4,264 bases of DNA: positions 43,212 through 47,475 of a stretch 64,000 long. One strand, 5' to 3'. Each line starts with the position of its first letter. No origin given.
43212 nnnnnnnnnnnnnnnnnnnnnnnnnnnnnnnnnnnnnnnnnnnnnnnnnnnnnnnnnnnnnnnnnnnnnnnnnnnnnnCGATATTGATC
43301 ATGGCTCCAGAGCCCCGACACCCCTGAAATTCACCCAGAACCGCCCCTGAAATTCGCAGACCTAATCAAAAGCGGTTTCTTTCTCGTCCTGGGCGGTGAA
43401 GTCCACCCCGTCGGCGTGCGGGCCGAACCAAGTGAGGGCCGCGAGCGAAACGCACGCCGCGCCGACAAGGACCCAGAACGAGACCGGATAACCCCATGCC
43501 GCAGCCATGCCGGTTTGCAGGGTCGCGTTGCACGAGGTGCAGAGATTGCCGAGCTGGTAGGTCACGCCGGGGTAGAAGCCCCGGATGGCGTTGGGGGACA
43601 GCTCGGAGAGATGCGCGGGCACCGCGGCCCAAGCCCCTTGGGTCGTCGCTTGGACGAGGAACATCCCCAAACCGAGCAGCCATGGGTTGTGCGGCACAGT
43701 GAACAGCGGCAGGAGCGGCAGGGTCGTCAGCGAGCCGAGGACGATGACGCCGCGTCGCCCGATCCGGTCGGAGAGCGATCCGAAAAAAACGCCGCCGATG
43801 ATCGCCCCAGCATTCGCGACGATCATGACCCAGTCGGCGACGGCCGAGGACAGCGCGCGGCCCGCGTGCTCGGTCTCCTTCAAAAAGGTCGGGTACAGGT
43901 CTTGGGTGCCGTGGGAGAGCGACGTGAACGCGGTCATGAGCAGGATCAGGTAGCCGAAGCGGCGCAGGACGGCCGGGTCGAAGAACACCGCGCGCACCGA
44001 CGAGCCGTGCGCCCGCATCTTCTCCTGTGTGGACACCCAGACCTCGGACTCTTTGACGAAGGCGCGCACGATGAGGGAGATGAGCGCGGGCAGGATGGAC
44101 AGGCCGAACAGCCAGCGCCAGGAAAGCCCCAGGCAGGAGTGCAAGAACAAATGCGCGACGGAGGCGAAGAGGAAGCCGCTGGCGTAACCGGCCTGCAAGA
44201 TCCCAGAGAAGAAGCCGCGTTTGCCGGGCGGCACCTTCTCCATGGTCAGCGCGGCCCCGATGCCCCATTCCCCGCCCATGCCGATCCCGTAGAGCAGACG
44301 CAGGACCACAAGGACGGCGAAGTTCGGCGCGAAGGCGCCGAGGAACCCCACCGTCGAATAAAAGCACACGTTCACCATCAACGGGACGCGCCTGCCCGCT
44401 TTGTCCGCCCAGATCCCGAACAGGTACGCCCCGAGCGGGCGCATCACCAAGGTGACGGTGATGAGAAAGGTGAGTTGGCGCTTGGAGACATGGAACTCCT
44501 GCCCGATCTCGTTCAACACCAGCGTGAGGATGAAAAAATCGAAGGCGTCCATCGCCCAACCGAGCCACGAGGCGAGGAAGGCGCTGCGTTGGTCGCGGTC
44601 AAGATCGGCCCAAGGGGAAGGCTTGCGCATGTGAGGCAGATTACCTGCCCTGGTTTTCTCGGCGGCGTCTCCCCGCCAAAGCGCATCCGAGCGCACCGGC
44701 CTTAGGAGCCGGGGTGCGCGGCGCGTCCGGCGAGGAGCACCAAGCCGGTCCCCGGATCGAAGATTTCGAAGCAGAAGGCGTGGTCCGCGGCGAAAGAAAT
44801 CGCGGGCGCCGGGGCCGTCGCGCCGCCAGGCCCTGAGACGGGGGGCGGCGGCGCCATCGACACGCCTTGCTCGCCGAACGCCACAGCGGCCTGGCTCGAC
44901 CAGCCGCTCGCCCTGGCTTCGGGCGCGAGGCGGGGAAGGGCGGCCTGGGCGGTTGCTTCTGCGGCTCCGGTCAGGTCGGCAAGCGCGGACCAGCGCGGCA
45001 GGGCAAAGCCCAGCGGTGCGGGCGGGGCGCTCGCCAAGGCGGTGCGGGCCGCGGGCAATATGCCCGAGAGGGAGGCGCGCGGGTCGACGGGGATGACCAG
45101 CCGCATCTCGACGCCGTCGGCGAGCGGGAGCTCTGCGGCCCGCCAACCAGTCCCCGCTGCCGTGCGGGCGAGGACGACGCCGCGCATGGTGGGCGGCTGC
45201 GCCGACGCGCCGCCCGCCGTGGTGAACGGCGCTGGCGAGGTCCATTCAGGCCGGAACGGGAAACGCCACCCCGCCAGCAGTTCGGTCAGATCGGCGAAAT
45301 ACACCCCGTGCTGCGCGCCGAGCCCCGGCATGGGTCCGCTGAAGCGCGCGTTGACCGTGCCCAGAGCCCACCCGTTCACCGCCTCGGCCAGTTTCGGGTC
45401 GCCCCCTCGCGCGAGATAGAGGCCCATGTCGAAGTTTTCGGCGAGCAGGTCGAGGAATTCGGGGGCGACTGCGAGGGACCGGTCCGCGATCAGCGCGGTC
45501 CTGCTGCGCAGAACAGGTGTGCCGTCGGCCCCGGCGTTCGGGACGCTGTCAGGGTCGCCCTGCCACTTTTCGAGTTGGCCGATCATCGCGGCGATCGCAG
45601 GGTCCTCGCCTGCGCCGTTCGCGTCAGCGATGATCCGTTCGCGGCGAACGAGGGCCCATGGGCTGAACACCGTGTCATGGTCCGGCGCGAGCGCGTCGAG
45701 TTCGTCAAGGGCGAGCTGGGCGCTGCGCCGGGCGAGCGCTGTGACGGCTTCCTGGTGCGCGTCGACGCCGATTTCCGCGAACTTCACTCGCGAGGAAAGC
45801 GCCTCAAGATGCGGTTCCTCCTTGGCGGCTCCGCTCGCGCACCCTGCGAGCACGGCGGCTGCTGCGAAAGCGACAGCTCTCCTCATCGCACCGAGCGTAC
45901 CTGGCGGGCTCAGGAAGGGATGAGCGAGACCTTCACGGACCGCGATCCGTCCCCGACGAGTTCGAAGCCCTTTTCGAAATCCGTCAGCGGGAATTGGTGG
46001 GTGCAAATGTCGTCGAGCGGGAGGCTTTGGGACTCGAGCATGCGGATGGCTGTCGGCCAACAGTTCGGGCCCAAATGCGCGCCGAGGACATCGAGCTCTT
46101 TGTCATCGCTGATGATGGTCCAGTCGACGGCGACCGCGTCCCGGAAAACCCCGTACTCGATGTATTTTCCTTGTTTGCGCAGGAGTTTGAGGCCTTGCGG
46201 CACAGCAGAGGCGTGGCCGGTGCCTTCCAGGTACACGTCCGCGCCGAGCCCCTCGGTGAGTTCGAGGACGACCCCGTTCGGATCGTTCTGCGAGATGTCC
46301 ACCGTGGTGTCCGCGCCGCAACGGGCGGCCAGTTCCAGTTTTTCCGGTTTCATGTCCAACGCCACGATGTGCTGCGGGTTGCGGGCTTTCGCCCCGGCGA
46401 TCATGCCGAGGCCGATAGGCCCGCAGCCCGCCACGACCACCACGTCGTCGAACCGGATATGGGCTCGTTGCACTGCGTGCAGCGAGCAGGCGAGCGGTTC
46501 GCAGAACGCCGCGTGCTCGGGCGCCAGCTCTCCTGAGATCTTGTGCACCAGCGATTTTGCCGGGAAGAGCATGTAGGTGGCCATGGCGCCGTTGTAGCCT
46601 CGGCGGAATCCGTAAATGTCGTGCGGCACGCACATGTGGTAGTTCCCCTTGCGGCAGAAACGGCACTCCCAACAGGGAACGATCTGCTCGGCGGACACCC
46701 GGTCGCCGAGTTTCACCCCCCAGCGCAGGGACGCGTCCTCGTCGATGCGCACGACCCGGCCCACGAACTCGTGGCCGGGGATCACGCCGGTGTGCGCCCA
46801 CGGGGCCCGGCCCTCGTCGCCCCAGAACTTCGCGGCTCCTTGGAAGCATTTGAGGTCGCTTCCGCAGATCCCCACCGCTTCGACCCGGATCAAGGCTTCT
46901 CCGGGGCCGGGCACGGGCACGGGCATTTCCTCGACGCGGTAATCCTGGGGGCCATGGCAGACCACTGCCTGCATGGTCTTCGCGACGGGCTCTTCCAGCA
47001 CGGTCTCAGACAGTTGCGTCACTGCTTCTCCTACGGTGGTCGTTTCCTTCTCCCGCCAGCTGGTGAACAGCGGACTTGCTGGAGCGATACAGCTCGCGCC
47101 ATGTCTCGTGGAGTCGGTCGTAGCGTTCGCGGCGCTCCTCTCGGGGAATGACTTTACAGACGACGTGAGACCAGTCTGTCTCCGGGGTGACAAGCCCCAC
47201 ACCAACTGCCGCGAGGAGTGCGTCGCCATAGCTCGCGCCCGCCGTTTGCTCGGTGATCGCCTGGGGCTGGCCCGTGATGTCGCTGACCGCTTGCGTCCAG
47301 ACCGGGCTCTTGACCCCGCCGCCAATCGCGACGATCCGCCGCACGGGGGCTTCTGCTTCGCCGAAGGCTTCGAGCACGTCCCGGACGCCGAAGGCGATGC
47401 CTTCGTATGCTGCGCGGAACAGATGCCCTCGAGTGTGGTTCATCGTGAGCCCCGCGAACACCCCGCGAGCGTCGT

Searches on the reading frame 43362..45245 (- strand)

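Call 12: search_protein_families(library=pfam, proteins=[window:43362-45245:-], max_evalue=0.001)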
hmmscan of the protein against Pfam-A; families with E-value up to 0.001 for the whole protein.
window:43362-45245:- (627 aa): 4 families
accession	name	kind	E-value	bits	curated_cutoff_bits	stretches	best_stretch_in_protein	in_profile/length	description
PF07690.21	MFS_1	-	3.9e-38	131.7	33.4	2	228-456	3-229/347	Major Facilitator Superfamily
PF00083.30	Sugar_tr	-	2.2e-34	119.6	22.3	2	254-410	44-204/452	Sugar (and other) transporter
PF12832.13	MFS_1_like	-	1.8e-08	34.3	25.2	1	254-563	32-343/373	MFS_1 like family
PF05978.22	UNC-93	-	8.3e-05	22.4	22.9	1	303-508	54-269/379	Ion channel regulatory protein UNC-93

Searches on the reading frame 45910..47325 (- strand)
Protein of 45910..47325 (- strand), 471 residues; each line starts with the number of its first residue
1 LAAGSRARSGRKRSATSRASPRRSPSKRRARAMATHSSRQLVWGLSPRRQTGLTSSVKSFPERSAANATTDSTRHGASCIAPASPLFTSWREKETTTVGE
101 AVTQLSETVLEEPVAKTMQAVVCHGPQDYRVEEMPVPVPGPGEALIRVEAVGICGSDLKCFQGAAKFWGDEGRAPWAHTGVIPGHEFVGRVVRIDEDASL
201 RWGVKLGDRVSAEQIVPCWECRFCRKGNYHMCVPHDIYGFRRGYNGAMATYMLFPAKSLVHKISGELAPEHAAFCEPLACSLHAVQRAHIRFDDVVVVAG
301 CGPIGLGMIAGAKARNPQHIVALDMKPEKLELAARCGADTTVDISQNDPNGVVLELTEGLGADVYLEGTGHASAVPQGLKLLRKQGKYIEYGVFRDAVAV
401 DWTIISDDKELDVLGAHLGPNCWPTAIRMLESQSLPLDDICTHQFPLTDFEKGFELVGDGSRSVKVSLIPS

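Call 12: search_protein_families(library=pfam, proteins=[window:45910-47325:-], max_evalue=0.001)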
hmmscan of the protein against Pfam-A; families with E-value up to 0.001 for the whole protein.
window:45910-47325:- (471 aa): 3 families
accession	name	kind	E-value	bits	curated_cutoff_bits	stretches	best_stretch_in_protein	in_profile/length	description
PF08240.17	ADH_N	-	2e-25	89.4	23.5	1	140-261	1-101/104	Alcohol dehydrogenase GroES-like domain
PF00107.32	ADH_zinc_N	-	1.7e-22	80.2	31.8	1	303-431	1-128/129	Zinc-binding dehydrogenase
PF16912.11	Glu_dehyd_C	-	5e-06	26.6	34.9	1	293-456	31-200/211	Glucose dehydrogenase C-terminus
